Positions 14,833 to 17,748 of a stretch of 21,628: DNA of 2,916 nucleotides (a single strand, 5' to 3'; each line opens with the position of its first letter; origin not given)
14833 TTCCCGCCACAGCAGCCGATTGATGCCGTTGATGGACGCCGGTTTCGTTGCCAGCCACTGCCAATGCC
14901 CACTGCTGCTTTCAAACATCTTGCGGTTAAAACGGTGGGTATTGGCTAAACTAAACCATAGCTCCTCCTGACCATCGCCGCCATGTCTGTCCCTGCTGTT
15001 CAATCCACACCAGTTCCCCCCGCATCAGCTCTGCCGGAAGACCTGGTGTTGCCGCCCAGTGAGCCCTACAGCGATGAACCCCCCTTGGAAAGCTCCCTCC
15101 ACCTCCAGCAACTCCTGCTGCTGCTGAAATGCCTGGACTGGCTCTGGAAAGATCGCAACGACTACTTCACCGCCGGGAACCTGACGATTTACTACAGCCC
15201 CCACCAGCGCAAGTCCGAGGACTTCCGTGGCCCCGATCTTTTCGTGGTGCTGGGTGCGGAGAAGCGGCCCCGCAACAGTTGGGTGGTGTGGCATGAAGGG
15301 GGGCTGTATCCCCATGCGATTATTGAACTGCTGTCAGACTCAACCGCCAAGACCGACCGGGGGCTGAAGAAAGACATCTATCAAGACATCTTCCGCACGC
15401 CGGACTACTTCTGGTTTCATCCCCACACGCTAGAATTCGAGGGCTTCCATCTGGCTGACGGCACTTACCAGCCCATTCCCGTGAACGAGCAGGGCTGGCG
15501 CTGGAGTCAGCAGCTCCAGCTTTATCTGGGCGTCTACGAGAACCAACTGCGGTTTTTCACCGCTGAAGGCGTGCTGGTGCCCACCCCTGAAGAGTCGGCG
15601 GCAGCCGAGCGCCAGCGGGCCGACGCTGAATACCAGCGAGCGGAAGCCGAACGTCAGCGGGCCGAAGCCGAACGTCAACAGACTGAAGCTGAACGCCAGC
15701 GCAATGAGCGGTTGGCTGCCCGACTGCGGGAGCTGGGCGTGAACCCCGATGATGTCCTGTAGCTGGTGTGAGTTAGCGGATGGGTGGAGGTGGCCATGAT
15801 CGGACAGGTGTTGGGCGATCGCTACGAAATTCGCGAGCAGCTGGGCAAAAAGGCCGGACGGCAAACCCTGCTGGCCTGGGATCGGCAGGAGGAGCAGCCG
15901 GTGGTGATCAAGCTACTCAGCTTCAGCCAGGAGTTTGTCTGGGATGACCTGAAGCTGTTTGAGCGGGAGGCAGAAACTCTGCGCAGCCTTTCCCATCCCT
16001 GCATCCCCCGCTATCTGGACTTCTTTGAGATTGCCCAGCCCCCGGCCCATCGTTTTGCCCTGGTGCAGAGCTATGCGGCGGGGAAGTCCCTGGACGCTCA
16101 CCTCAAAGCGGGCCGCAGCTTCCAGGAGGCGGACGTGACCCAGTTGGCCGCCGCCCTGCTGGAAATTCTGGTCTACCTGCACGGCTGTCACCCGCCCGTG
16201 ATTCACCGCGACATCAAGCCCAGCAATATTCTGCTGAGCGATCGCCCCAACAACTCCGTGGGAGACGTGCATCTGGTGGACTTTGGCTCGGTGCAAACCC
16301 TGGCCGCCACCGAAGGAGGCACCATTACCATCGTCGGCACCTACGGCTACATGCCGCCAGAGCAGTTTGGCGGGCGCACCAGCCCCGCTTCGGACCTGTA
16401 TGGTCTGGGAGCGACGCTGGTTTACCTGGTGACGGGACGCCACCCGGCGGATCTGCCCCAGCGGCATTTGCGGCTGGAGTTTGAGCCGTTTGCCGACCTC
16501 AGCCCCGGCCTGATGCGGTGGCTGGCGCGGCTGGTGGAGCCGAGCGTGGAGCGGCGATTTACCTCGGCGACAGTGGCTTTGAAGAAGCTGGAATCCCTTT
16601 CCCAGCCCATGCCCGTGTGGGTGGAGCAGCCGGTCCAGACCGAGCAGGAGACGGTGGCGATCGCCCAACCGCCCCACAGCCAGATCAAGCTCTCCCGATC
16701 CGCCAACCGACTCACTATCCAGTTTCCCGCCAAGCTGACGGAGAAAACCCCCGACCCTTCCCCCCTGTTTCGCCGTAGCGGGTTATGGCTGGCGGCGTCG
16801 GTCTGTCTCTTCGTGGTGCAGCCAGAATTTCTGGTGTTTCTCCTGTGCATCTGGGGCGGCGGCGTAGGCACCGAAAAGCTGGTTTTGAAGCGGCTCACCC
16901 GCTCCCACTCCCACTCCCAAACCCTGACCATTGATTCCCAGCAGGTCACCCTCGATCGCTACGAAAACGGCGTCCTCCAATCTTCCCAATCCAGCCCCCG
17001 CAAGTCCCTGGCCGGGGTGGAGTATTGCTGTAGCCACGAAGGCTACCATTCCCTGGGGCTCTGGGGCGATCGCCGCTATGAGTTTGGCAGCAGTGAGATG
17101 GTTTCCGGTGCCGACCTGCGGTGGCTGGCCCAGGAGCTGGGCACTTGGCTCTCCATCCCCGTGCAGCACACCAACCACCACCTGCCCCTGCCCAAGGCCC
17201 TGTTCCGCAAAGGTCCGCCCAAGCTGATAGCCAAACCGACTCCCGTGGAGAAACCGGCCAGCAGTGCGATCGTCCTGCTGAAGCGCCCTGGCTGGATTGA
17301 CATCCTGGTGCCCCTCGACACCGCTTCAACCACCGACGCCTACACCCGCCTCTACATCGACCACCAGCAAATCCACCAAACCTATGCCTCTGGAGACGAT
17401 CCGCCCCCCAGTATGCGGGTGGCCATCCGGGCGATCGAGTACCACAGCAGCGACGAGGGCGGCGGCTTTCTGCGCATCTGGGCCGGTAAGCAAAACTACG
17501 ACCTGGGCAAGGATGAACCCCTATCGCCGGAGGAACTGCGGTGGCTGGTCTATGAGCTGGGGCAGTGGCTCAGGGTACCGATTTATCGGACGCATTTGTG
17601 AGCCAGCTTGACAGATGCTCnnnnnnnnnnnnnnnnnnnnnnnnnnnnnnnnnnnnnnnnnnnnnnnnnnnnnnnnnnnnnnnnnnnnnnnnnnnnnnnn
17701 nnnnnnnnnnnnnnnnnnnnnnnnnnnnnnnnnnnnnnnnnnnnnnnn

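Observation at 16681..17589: Ser/Thr kinase C-terminus built from two tandem homologous modules with an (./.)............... signature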

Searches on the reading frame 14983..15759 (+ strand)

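Call 11: search_protein_families(library=pfam, proteins=[window:14983-15759:+], max_evalue=0.01)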
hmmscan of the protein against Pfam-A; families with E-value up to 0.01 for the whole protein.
window:14983-15759:+ (259 aa): 1 family
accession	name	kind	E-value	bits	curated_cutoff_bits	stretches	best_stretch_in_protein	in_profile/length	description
PF05685.18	Uma2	-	6.3e-23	81.6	27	1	33-180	26-164/172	Putative restriction endonuclease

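Call 78: search_protein_families(library=padloc, proteins=[window:14983-15759:+], max_evalue=0.001)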
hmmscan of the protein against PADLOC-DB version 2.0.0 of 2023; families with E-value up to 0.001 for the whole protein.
window:14983-15759:+ (259 aa): 3 families
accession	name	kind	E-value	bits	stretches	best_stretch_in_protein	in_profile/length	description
PDLC04832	PDC-S03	-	9.1e-07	26.8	1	64-159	66-154/188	-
PDLC04834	PDC-S03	-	5.7e-06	24.2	1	83-167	83-159/184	-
PDLC04833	PDC-S03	-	0.00021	18.9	1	34-164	51-178/207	-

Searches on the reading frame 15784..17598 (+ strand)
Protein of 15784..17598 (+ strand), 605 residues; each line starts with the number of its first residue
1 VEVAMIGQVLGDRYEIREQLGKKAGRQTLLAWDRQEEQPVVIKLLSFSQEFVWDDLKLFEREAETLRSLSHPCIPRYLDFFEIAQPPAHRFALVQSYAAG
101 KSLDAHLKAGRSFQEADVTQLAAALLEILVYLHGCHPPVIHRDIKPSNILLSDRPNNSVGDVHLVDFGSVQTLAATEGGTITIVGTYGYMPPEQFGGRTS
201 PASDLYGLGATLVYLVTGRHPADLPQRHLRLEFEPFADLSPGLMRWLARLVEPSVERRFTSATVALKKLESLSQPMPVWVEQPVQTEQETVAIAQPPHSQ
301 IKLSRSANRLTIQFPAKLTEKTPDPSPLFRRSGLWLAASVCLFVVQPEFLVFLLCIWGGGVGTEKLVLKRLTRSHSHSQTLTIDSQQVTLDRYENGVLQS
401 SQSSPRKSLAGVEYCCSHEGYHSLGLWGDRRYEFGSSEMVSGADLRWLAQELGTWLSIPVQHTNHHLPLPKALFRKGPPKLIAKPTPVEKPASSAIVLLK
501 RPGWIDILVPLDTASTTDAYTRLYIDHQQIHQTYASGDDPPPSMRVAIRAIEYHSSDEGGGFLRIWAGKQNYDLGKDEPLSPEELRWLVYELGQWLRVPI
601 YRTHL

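Call 3: search_protein_families(library=pfam, proteins=[window:15784-17598:+], max_evalue=1)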
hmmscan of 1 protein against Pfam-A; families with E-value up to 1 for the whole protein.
window:15784-17598:+ (605 aa): 6 families
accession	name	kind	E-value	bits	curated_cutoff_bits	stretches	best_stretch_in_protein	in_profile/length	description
PF00069.31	Pkinase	-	3e-33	115.8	31.7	1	14-223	1-198/263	Protein kinase domain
PF07714.23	PK_Tyr_Ser-Thr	-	8.8e-14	51.9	23.1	1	33-221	24-204/258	Protein tyrosine and serine/threonine kinase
PF01636.29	APH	-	0.04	14.1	23.2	1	114-157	147-187/239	Phosphotransferase enzyme family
PF10745.14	DUF2530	-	0.066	13.9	25.5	1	317-363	5-53/77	Protein of unknown function (DUF2530)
PF05445.17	Pox_ser-thr_kin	-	0.092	12.1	19.7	1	121-154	282-315/434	Poxvirus serine/threonine protein kinase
PF17667.7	Pkinase_fungal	-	0.18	10.9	24.1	1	139-190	308-360/387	Fungal protein kinase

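Call 4: search_protein_families(library=ncbifam, proteins=[window:15784-17598:+], max_evalue=1)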
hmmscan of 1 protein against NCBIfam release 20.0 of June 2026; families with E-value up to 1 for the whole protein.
window:15784-17598:+ (605 aa): 10 families
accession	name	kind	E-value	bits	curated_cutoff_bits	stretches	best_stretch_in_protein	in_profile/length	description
NF033483.0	PknB_PASTA_kin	equivalog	1.3e-30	107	450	1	6-346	1-346/563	Stk1 family PASTA domain-containing Ser/Thr kinase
NF047741.1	antiphage_MADS6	equivalog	1.4e-29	103.1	460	2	139-283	320-471/612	methylation-associated defense system protein kinase MAD6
NF038150.1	lanthi_synth_IV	equivalog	8.5e-29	100.4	650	1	9-228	186-402/851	class IV lanthionine synthetase LanL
NF033442.0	BREX_PglW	equivalog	5.5e-21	74.1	990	2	4-192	504-677/1391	BREX system serine/threonine kinase PglW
NF052427.1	StpK7MSMEG_1200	equivalog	1.4e-16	60.1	900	1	13-221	8-208/601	serine/threonine protein kinase StpK7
TIGR03903.1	TOMM_kin_cyc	equivalog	3.7e-15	54.9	705.75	1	37-219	3-186/1267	TOMM system kinase/cyclase fusion protein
NF053615.1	SerThrKinAfsKStmc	equivalog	3.8e-11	42.4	1300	1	84-221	80-212/809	protein serine/threonine kinase AfsK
NF043056.1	T4SS_LegK1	equivalog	5.3e-08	31.9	550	1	139-215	210-283/516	Dot/Icm T4SS effector kinase LegK1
NF009651.0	PRK13184.1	equivalog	3.1e-05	22.2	839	1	130-284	127-302/932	serine/threonine-protein kinase PknD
NF041550.1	CesT_sub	subfamily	0.019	14.9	120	1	367-401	9-43/143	type III secretion system chaperone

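Call 55: find_encoding_contigs(protein=window:15784-17598:+, flank=10000, max_places=4)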
Protein window:15784-17598:+ (605 aa): no gene with exactly this product is on record in the collection.

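Call 78: search_protein_families(library=padloc, proteins=[window:15784-17598:+], max_evalue=0.001)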
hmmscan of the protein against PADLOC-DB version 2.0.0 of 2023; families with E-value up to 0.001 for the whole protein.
window:15784-17598:+ (605 aa): 35 families (the best 25 are shown)
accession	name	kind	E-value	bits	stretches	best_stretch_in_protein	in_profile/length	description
PDLC04044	PD-T4-6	-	2.1e-53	179.8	1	10-319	30-338/372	-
PDLC04045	PD-T4-6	-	4.3e-49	165.3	1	6-275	27-301/350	-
PDLC04062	PD-T4-6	-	1.7e-46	157.2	1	10-273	30-294/450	-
PDLC04138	mad6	-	9.7e-43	145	1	10-302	49-343/659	mads_6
PDLC04042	PD-T4-6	-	2.6e-38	130.4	1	7-275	4-275/292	-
PDLC04051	PD-T4-6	-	4.2e-32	109.7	1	10-277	30-299/476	-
PDLC03920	MkoA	-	1.7e-31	107.4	1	8-277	5-282/1112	-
PDLC04053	PD-T4-6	-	2.3e-31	107.4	1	13-282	10-281/311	-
PDLC04060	PD-T4-6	-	3.1e-27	93.7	1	5-221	1-208/486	-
PDLC04061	PD-T4-6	-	6.2e-27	93.3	1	7-297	11-308/510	-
PDLC04047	PD-T4-6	-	6.1e-26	89.3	1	7-222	5-212/327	-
PDLC04054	PD-T4-6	-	3e-25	87.4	1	8-274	8-275/347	-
PDLC04057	PD-T4-6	-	8.5e-25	85.7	1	5-223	1-211/443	-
PDLC04052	PD-T4-6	-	8.9e-25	85.8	1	8-221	5-215/496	-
PDLC04048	PD-T4-6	-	4.7e-24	83.4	1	5-223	3-213/354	-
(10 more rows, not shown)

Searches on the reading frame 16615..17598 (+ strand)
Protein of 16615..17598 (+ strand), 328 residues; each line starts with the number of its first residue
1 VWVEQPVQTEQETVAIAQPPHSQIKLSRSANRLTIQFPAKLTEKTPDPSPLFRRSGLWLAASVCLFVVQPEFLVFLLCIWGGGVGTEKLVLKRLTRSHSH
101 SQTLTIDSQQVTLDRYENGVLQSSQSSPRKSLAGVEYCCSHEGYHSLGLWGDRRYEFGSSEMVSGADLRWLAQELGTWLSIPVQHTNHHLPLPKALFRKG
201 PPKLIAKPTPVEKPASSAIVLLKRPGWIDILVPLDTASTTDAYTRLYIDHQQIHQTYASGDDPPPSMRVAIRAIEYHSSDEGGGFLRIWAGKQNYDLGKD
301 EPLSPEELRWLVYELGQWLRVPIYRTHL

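Call 6: find_homologous_proteins(query=window:16636-17598:+, max_evalue=0.001)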
Query seq(321 aa) (321 aa): 2 proteins with E <= 0.001 among 1853 candidates.
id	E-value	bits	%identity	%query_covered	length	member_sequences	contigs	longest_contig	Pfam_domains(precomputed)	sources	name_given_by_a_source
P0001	2.8e-72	261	44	97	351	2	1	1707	-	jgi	jgi:hypothetical protein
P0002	2.0e-43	167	46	55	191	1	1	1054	-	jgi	jgi:hypothetical protein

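Call 12: find_encoding_contigs(protein=P0001, flank=5000)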
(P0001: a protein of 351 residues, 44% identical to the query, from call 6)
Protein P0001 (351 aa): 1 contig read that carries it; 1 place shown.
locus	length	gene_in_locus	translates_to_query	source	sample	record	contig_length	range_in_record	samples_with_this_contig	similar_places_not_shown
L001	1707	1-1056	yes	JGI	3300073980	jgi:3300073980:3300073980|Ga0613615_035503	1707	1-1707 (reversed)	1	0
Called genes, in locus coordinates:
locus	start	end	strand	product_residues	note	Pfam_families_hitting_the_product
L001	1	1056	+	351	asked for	?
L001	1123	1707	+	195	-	?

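Call 16: predict_structure(protein=window:16615-17598:+)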
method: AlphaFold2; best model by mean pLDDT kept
length: 328 residues; sequences in the alignment: 1
mean_pLDDT: 43.1   pTM: 0.29
mean pLDDT of the five models: 43.1, 35.0, 34.9, 34.3, 27.5
residues with pLDDT >= 90: 0; 70-90: 31; 50-70: 63; < 50: 234
segments of 3 or more residues with pLDDT < 50: 1-132, 141-144, 152-163, 187-228, 231-270
pLDDT, mean of each block of 10 residues (from residue 1): 32 30 34 34 31 30 34 37 30 32 30 30 30 54 48 42 51 54 54 25 25 36 45 43 43 39 39 69 71 69 73 65 65
secondary structure, 60 per line:
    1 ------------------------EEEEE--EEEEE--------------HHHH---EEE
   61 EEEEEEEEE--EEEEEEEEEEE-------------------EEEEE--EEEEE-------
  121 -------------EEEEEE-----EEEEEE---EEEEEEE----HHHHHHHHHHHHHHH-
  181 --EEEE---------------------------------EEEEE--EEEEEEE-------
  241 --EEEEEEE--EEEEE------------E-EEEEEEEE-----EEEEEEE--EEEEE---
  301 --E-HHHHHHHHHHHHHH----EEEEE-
elements in order: E25-29 E32-36 H51-54 E58-69 E72-82 E102-106 E109-113 E134-139 E145-150 E154-160 H165-179 E183-186 E220-224 E227-233 E243-249 E252-256 E271-278 E284-290 E293-297 H305-318 E323-327

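Call 72: search_dna_similar(query=window:16651-17598:+, collection=plasmids, mode=protein, max_evalue=0.001, max_rows=25)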
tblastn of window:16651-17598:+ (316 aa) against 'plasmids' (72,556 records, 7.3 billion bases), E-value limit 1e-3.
No match.

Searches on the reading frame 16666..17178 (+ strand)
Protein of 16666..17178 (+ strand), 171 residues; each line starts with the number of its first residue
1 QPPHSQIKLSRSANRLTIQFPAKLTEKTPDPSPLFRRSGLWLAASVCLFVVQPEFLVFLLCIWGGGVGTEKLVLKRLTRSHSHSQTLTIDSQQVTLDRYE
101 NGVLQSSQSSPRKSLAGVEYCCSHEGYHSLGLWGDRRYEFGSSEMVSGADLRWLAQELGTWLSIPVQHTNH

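Call 79: search_protein_families(library=padloc, proteins=[window:16666-17178:+], max_evalue=0.01)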
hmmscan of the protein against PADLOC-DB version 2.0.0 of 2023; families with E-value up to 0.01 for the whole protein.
window:16666-17178:+ (171 aa): 0 families
